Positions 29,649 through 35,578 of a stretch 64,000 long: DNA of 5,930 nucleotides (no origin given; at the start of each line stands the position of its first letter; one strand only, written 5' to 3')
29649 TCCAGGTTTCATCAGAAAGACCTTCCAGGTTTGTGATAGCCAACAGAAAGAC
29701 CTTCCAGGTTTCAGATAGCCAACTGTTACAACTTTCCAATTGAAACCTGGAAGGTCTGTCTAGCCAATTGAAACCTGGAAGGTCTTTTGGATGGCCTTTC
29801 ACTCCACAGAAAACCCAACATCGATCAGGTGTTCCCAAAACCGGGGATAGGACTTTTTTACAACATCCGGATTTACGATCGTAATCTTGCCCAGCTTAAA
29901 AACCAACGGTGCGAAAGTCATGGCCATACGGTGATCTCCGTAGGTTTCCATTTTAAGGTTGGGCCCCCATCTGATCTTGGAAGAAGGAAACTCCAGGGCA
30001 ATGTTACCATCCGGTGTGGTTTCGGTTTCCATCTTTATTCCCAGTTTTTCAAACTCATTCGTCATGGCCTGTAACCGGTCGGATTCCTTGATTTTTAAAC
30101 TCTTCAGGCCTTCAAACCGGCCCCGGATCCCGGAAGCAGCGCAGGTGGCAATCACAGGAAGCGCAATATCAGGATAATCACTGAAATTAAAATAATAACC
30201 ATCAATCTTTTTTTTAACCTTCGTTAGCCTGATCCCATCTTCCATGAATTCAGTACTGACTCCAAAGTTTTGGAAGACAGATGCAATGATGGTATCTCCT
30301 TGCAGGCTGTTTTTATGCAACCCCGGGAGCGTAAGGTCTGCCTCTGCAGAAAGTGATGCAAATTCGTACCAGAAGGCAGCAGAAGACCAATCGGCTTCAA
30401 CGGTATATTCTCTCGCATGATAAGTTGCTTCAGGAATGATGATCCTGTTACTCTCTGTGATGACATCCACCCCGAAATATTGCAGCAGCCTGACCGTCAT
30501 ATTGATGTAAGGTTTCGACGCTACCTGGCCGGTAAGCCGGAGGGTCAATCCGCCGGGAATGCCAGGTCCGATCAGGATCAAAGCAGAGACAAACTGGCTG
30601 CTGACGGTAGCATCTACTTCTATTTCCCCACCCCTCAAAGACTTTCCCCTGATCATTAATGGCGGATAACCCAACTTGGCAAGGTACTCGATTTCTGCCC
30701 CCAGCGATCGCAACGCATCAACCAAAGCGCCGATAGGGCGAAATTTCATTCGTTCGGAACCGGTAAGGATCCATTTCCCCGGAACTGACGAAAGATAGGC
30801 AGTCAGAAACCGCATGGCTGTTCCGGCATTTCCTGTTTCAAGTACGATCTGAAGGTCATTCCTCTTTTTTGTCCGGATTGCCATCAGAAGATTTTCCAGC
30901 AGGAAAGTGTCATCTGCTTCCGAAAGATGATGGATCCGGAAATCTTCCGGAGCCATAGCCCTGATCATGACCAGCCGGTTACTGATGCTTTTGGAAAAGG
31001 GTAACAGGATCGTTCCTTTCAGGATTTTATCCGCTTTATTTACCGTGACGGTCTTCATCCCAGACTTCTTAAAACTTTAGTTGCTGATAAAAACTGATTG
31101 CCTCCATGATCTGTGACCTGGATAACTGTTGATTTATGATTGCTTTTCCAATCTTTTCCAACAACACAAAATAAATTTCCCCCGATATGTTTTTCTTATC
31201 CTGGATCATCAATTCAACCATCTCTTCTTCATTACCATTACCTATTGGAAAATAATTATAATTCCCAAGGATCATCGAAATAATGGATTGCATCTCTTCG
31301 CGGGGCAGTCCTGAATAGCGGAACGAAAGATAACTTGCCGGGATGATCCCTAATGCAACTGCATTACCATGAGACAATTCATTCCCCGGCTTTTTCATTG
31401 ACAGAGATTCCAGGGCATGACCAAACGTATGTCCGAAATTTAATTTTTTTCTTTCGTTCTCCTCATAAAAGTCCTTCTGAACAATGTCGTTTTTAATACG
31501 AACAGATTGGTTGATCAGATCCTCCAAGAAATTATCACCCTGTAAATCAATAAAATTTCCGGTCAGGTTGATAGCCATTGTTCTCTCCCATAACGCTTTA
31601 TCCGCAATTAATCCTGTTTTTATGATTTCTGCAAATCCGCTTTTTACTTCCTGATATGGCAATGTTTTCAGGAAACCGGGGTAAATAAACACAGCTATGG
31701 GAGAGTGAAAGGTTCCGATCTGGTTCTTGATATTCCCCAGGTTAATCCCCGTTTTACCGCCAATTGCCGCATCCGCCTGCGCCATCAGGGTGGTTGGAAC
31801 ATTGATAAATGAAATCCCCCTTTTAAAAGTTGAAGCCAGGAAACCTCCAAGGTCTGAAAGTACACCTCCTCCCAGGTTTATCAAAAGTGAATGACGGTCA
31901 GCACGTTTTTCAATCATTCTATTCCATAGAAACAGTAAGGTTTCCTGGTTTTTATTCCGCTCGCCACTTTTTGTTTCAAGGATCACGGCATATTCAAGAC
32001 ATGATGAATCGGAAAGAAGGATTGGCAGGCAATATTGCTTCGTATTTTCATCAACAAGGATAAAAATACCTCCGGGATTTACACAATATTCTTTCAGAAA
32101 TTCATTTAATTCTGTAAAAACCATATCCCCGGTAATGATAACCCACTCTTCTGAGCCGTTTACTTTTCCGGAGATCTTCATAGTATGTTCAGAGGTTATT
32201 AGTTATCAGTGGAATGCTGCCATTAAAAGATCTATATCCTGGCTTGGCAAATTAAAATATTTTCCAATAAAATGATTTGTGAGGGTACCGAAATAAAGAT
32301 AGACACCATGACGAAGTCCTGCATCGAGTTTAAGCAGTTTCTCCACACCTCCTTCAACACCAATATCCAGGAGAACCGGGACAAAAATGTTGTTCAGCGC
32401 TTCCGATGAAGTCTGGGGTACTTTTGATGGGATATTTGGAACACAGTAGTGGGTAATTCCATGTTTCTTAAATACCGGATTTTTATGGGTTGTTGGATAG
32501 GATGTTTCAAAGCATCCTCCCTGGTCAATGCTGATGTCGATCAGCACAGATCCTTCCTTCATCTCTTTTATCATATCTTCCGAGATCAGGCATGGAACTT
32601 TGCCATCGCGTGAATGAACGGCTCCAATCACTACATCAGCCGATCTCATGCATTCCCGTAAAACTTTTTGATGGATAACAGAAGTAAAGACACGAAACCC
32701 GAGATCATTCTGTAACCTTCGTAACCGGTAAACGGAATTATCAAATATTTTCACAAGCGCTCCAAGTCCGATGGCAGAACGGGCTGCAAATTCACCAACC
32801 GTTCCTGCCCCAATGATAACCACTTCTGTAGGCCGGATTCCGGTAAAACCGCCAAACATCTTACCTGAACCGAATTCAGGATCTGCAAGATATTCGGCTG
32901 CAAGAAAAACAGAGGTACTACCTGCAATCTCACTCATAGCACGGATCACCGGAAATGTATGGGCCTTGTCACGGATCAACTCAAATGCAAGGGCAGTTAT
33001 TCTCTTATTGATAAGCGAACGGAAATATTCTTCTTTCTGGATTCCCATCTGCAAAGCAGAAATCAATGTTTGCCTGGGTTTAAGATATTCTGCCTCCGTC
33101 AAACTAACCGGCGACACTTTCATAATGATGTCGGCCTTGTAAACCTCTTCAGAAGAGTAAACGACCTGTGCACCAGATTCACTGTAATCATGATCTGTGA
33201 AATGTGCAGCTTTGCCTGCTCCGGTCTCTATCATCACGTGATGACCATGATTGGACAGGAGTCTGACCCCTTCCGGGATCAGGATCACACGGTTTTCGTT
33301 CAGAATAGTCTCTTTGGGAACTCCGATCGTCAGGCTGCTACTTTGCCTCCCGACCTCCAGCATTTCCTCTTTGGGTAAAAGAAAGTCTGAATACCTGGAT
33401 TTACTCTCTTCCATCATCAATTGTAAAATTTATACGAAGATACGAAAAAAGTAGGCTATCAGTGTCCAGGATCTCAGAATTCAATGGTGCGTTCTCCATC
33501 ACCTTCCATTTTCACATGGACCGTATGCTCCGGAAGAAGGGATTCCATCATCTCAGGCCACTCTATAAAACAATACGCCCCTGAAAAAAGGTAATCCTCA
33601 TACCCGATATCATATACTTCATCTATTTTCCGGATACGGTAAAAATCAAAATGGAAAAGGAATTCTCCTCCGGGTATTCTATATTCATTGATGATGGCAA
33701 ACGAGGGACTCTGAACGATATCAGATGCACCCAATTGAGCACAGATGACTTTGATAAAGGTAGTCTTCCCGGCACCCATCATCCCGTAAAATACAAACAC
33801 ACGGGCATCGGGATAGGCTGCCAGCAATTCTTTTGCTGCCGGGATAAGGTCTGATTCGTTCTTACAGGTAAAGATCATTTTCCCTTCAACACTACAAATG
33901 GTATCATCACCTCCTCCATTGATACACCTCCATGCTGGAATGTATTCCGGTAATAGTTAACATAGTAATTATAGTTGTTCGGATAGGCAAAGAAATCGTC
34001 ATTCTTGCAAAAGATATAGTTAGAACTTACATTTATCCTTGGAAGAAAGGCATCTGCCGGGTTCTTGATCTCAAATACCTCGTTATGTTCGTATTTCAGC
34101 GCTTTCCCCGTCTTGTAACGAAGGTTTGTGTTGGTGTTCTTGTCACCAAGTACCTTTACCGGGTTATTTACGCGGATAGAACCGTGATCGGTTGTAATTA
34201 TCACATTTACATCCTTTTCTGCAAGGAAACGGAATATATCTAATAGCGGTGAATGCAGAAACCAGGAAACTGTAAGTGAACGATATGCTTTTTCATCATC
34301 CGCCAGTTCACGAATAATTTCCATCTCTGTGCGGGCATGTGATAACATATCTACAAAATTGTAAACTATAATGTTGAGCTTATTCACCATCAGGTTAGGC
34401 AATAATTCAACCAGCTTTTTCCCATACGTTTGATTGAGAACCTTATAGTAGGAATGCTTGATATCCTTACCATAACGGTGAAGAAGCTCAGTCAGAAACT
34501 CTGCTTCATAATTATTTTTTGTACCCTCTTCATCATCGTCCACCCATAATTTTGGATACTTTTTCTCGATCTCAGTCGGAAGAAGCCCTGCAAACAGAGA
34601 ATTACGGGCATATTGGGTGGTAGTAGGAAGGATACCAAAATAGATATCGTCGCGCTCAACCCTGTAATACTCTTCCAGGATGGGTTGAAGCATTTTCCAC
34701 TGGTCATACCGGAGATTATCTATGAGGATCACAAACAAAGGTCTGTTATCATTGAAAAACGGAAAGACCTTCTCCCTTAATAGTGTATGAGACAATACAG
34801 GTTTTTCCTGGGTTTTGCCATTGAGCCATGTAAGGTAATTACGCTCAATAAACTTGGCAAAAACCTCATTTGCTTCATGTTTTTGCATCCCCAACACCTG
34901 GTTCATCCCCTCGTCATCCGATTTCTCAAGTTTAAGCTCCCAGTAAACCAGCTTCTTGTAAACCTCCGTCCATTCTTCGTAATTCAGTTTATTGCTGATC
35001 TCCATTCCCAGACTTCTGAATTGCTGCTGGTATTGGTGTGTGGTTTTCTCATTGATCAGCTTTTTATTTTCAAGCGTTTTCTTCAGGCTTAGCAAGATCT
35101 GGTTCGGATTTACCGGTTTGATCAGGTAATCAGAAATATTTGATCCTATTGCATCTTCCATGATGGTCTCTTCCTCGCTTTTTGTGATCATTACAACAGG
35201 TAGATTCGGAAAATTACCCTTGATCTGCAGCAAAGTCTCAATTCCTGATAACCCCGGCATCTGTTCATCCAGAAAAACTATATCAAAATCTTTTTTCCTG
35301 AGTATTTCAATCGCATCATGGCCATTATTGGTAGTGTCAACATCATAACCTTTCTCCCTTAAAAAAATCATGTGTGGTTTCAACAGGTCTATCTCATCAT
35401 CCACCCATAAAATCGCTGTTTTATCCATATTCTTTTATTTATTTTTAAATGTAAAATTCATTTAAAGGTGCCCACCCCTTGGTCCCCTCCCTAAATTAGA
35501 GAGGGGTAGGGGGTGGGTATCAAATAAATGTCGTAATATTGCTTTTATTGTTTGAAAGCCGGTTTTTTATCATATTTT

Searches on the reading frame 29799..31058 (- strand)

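Call 6: search_protein_families(library=pfam, proteins=[window:29799-31058:-], max_evalue=0.01)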
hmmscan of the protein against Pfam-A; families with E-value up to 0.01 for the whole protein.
window:29799-31058:- (419 aa): 1 family
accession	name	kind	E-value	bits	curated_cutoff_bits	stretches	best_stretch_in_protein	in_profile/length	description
PF00275.25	EPSP_synthase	-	1.1e-76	258.6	22.8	1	11-411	5-417/417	EPSP synthase (3-phosphoshikimate 1-carboxyvinyltransferase)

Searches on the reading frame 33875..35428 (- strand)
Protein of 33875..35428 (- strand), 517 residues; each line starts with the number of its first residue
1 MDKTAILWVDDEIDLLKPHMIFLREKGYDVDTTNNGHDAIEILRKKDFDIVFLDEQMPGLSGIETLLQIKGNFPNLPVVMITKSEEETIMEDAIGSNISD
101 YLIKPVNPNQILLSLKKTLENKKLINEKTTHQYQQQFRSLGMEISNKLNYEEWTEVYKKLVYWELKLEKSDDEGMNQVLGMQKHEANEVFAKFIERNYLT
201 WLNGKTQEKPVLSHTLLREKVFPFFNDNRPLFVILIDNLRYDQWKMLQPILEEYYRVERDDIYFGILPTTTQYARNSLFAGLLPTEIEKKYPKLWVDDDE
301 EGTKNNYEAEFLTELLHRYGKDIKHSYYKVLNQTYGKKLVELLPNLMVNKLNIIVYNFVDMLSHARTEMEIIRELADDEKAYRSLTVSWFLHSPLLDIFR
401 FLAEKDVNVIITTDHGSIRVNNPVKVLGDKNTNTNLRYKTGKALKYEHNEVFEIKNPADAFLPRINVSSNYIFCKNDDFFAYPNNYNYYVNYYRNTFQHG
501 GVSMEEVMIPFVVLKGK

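Call 82: search_protein_families(library=padloc, proteins=[window:33875-35428:-], max_evalue=0.0001)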
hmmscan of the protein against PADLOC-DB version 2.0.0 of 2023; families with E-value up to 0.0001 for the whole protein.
window:33875-35428:- (517 aa): 3 families
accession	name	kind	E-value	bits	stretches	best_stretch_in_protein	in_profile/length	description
PDLC02558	PglZ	-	2e-19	67.3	1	148-515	318-662/666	PglZ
PDLC02566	PglZ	-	3.3e-06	23.6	0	170-316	377-525/774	PglZ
PDLC02565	PglZ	-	2.2e-05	21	0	181-283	438-542/910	PglZ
